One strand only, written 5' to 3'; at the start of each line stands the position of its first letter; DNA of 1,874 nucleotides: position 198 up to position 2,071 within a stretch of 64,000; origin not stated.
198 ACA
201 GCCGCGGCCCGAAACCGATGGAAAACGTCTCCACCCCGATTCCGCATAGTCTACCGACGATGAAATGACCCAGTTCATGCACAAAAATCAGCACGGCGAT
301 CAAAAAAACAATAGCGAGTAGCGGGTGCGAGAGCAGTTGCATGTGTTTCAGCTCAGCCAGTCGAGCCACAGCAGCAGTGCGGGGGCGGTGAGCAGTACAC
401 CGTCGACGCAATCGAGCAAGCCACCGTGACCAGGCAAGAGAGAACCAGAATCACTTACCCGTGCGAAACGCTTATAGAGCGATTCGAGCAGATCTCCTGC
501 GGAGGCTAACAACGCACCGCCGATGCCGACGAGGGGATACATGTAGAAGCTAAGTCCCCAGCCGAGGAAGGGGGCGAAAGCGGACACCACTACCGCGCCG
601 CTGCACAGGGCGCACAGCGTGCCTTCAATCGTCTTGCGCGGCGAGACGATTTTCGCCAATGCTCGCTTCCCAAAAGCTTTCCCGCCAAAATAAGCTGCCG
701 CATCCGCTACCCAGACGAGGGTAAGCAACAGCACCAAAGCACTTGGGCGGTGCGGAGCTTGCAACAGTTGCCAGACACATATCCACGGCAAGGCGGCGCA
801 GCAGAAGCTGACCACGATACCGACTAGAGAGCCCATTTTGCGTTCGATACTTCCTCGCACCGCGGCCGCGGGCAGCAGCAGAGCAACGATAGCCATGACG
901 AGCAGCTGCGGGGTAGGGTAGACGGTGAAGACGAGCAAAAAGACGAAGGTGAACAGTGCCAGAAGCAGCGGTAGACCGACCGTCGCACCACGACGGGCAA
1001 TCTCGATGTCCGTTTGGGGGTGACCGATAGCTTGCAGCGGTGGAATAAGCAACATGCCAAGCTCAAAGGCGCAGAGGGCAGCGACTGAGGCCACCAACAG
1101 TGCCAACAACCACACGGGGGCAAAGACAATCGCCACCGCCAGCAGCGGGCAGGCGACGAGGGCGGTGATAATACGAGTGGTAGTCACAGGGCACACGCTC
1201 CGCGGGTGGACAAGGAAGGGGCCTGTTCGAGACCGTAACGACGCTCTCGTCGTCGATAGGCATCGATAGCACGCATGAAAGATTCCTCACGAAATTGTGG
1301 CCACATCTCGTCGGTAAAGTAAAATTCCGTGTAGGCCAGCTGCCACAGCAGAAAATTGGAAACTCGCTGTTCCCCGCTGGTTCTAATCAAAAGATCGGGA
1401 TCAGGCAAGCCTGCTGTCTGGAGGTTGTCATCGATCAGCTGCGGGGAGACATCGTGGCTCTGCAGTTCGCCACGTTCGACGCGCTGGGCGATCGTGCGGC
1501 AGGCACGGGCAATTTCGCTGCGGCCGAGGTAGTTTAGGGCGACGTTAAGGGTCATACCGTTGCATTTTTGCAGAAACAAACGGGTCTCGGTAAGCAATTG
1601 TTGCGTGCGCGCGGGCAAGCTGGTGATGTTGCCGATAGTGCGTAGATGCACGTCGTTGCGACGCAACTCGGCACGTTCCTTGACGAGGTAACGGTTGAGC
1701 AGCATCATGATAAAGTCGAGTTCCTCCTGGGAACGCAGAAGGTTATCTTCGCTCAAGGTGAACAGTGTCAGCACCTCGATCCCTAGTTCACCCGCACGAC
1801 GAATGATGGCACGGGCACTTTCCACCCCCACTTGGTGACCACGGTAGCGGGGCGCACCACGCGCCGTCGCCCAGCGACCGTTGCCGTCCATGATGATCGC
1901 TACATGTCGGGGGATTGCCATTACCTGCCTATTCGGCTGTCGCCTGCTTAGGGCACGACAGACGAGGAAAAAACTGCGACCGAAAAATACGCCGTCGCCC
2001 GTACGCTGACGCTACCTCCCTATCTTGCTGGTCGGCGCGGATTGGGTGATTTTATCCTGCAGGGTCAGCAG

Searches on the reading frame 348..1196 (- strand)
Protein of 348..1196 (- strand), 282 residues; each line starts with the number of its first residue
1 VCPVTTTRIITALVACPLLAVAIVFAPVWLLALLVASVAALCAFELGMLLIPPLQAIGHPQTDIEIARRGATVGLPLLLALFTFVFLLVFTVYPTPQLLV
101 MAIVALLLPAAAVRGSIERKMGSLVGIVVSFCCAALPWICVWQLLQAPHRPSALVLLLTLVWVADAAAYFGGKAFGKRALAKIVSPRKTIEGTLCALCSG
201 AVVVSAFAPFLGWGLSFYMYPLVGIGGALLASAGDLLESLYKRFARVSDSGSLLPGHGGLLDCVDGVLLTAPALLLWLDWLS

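Call 64: search_protein_families(library=pfam, proteins=[window:348-1196:-], max_evalue=0.0001)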
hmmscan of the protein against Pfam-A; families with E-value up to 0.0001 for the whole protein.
window:348-1196:- (282 aa): 1 family
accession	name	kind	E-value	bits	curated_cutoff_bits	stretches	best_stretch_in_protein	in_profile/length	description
PF01148.25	CTP_transf_1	-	1.8e-41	143.1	24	1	7-277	2-260/264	Cytidylyltransferase family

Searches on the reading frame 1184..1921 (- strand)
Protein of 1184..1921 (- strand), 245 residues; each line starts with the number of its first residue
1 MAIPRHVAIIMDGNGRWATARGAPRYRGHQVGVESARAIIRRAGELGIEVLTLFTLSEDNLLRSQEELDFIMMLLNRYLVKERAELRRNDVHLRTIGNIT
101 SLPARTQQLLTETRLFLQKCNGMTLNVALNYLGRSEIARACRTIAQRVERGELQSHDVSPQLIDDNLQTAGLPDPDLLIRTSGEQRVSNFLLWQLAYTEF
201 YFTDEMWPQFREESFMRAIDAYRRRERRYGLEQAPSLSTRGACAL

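Call 64: search_protein_families(library=pfam, proteins=[window:1184-1921:-], max_evalue=0.0001)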
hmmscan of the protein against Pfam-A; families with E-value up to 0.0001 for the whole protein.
window:1184-1921:- (245 aa): 1 family
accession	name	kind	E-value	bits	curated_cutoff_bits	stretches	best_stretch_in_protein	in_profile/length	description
PF01255.24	Prenyltransf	-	2.6e-76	256.4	27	1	10-230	1-219/219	Putative undecaprenyl diphosphate synthase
